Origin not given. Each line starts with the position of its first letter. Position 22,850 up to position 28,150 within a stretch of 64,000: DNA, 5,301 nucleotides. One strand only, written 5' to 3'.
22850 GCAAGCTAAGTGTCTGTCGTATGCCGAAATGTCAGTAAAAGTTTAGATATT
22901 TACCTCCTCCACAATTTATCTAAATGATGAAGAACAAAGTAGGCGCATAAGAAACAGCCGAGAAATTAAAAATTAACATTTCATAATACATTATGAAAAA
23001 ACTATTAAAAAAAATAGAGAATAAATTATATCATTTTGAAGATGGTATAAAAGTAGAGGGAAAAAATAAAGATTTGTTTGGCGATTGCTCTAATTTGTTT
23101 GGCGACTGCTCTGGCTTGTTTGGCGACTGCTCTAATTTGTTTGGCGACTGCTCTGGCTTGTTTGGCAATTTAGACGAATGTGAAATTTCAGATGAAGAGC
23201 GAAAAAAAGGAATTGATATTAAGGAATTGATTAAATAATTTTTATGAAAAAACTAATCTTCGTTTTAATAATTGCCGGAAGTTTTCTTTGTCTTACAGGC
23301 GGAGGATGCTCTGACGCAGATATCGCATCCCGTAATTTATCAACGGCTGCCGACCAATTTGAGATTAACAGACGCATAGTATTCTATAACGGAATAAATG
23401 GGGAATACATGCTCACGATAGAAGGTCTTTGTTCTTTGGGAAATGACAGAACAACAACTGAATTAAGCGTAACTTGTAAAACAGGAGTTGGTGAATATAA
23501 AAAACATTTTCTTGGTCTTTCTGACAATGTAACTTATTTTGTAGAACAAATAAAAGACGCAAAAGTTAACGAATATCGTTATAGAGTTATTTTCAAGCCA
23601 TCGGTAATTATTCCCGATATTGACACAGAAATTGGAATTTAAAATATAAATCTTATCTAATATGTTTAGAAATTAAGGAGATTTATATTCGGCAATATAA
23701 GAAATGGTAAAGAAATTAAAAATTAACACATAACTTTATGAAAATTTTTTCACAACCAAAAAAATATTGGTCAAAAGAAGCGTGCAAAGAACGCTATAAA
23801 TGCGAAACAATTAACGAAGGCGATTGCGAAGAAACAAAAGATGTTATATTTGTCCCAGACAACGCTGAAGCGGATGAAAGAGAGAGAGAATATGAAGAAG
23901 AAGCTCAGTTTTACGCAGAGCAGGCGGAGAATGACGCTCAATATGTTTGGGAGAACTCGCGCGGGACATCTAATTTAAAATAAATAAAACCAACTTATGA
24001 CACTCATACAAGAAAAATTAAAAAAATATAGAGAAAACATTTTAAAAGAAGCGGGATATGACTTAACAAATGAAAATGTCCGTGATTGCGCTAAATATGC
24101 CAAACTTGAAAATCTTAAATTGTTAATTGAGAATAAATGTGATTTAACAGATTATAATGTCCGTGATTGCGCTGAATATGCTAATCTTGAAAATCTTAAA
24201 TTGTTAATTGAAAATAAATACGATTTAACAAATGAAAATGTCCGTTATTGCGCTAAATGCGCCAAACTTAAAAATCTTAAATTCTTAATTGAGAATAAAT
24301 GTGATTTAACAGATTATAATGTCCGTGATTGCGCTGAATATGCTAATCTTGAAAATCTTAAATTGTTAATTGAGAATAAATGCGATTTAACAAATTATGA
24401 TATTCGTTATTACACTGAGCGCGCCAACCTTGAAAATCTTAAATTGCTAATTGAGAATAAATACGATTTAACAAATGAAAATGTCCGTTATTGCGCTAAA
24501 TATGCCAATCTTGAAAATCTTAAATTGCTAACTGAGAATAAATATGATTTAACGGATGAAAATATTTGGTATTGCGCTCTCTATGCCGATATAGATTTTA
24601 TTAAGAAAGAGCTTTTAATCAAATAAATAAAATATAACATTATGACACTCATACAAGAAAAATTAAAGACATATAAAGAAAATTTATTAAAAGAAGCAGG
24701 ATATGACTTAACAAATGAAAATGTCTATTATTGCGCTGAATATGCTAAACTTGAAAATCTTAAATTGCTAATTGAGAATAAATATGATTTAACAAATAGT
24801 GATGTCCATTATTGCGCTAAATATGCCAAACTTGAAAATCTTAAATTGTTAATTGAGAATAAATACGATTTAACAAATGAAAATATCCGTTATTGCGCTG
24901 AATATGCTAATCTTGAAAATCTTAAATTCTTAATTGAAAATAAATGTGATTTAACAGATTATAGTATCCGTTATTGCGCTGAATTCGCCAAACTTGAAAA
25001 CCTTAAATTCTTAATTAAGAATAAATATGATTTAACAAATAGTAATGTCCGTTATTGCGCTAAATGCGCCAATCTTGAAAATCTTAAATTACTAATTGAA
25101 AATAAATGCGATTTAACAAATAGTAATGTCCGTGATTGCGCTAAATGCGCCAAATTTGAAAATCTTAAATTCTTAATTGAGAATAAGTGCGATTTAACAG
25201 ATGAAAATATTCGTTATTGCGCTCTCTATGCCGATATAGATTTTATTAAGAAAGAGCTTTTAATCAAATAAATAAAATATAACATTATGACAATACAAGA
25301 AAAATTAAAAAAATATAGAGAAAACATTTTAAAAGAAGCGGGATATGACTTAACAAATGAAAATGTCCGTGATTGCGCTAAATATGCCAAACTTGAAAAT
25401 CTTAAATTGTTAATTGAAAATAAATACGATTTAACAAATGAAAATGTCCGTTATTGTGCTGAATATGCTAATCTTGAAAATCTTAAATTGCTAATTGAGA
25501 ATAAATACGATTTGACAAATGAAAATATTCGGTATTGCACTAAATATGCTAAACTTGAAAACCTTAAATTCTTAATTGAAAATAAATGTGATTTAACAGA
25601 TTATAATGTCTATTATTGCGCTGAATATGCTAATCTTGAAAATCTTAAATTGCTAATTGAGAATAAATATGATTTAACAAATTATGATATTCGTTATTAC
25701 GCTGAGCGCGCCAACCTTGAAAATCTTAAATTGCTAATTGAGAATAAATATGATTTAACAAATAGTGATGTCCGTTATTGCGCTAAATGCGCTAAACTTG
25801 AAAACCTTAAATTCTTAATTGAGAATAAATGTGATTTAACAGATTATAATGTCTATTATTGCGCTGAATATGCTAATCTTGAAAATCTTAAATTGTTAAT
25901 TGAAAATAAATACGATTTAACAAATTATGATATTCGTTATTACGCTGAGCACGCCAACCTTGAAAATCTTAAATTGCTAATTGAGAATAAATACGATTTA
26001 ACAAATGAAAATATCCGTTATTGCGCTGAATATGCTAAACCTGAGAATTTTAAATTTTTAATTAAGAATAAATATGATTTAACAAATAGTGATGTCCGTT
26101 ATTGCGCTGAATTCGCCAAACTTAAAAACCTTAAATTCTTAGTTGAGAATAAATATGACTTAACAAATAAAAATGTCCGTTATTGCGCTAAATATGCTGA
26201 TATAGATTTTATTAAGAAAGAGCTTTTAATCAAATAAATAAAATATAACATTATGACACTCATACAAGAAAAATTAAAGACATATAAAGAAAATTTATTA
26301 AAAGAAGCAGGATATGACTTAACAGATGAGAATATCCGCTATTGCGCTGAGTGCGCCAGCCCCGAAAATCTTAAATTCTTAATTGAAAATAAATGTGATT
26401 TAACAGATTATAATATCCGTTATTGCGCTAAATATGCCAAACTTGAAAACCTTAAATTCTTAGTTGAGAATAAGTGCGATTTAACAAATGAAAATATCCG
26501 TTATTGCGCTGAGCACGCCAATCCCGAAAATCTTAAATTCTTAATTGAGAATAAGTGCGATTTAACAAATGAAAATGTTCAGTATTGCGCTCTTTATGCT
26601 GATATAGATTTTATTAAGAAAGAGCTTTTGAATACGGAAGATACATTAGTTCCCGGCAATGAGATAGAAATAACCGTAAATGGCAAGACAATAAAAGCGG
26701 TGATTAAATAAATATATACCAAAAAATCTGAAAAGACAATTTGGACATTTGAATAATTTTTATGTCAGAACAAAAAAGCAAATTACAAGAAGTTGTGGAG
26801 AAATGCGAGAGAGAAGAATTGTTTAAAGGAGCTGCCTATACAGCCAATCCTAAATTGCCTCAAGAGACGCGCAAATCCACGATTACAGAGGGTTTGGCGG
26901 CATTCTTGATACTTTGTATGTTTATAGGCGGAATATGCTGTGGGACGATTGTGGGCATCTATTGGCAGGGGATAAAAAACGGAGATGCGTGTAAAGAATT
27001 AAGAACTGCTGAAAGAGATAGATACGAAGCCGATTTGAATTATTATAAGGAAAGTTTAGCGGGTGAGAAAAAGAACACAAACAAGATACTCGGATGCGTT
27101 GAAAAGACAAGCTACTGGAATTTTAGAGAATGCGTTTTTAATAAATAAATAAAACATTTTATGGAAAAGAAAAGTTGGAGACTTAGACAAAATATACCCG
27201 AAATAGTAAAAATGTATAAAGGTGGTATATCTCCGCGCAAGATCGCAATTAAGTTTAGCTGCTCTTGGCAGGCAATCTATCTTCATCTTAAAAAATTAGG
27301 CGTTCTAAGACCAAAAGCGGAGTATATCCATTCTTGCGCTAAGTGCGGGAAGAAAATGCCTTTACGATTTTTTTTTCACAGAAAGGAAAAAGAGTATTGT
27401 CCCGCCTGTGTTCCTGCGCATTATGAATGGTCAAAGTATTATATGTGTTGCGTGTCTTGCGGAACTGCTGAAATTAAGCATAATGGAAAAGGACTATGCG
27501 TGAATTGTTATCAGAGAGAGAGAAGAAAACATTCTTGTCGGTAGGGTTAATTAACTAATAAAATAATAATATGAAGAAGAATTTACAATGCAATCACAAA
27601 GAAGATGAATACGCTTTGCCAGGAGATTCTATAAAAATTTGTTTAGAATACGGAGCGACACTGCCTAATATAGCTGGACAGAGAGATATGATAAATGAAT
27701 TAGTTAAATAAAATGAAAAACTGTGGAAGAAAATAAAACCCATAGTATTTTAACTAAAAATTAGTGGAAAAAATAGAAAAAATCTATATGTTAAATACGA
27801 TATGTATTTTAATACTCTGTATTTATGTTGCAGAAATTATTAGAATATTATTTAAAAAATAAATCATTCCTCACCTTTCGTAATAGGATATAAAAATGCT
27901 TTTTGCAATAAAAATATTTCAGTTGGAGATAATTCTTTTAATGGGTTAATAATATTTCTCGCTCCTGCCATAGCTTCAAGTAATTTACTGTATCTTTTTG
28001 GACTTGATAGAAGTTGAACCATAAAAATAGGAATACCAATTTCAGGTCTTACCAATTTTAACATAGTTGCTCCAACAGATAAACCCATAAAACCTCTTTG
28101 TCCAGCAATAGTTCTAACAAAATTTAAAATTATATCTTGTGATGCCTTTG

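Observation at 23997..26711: Tandem array of four modular ankyrin-like genes: a natural, recombination-shuffled binder library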

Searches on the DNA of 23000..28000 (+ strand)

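Call 6: search_dna_similar(query=window:23000-28000:+, collection=phages, mode=near)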
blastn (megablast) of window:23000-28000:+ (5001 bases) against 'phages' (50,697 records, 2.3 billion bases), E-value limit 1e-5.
No match.

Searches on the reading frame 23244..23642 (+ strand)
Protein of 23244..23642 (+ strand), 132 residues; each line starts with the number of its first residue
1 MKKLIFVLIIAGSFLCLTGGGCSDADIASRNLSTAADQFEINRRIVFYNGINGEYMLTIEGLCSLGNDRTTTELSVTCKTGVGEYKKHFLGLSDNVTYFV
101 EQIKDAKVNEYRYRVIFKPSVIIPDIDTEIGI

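Call 7: search_protein_families(library=phrogs, proteins=[window:23244-23642:+], max_evalue=0.01)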
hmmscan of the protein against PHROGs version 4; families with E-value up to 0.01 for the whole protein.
window:23244-23642:+ (132 aa): 1 family
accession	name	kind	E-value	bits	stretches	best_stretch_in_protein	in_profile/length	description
phrog_478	-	integration and excision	3.1e-51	173.7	1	1-128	1-128/129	site-specific recombination directionality factor RDF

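Call 26: find_related_loci(query=window:23244-23642:+, collection=viral_contigs, flank=10000)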
Query window:23244-23642:+ (132 aa) in viral_contigs; peptide patterns used: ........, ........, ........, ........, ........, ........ (x = any residue, [..] = any of these).
92 stretches matched a pattern; 30 encode a relative of the query (tblastn E <= 1e-3); 30 distinct loci.
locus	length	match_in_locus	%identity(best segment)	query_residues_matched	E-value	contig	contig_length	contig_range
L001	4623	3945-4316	71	1-127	1e-57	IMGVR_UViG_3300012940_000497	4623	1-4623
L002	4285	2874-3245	71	1-127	1e-57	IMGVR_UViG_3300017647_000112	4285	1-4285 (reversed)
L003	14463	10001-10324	77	20-127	4e-57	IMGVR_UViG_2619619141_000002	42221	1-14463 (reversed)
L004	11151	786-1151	70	1-127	1e-56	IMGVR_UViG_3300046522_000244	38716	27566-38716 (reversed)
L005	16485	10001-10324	77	20-127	3e-56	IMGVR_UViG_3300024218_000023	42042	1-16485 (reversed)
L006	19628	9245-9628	68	1-132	1e-55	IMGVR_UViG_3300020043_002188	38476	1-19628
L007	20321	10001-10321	78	21-127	4e-55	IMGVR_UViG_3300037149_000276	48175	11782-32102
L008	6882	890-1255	69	1-127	7e-55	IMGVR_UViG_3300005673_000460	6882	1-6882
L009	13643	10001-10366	69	1-127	7e-55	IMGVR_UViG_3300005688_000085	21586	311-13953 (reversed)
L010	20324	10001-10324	72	20-127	2e-54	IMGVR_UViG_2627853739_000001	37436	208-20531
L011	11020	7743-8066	72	20-127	7e-54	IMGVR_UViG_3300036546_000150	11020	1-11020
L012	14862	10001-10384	70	1-127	4e-53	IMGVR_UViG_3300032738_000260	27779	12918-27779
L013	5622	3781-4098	75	22-127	1e-52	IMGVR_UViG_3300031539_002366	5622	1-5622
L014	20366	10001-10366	68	1-126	7e-53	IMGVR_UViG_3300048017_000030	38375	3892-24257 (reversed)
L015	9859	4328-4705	66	1-127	2e-52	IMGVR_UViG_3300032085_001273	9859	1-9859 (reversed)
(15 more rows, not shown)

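Call 59: search_protein_families(library=pfam, proteins=[window:23244-23642:+], max_evalue=0.01)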
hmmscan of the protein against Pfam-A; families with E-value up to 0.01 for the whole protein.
window:23244-23642:+ (132 aa): 1 family
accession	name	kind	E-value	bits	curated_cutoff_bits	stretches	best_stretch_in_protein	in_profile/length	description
PF25682.1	Phage_VG64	-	4.3e-53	178.9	27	1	1-128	1-126/127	Mycobacterium phage VG64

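Call 70: find_related_loci(query=window:23244-23642:+, collection=genome_contigs, flank=6000)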
Query window:23244-23642:+ (132 aa) in genome_contigs; peptide patterns used: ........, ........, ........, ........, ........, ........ (x = any residue, [..] = any of these).
600 stretches matched a pattern (row limit reached: there are more); 11 encode a relative of the query (tblastn E <= 1e-3); 11 distinct loci.
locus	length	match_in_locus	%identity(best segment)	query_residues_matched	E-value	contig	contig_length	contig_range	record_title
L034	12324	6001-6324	72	20-127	7e-55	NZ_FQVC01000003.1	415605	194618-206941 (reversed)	Devosia limi DSM 17137, whole genome shotgun sequence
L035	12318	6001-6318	72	22-127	2e-51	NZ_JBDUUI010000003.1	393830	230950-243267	Devosia alba strain RY10 NODE_3_length_393830_cov_97.954504, whole genome shotgun sequence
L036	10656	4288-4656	65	1-127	4e-51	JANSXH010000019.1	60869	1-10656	MAG: Proteobacteria bacterium isolate bin.20 k141_102005_length_60869_cov_15.0000, whole genome shotgun sequence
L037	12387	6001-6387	59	1-131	7e-50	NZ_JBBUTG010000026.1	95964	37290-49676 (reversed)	Ideonella lacteola strain DXS29W DXS29W_ctg026, whole genome shotgun sequence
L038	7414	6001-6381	60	1-129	2e-49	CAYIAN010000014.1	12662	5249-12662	MAG TPA_asm: uncultured Candidatus Saccharibacteria bacterium isolate ERP119705_co1_745 genome assembly, contig: NODE_64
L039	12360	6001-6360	62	1-127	3e-49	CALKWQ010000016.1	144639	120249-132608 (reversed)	MAG TPA_asm: uncultured bacterium isolate SRR6007447_bin.26_CONCOCT_v1.1_MAG genome assembly, contig: ERZ724101.38, whol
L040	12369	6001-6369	62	1-127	2e-48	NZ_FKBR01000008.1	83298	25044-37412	Bordetella trematum strain LMG 13506, whole genome shotgun sequence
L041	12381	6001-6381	61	1-127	7e-48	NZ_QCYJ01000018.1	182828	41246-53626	Nocardia aurea strain SYSU K10002 s.K1002_Contig26, whole genome shotgun sequence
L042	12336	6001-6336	67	17-127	3e-47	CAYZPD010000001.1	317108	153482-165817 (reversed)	MAG TPA_asm: uncultured Candidatus Saccharibacteria bacterium isolate SRP292972_co3_105 genome assembly, contig: NODE_41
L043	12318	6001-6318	66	21-127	3e-46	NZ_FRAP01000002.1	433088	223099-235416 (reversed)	Pseudonocardia thermophila strain DSM 43832, whole genome shotgun sequence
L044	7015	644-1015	60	5-129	6e-46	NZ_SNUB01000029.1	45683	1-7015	Psychromonas sp. RZ5 RZ5_contig_29, whole genome shotgun sequence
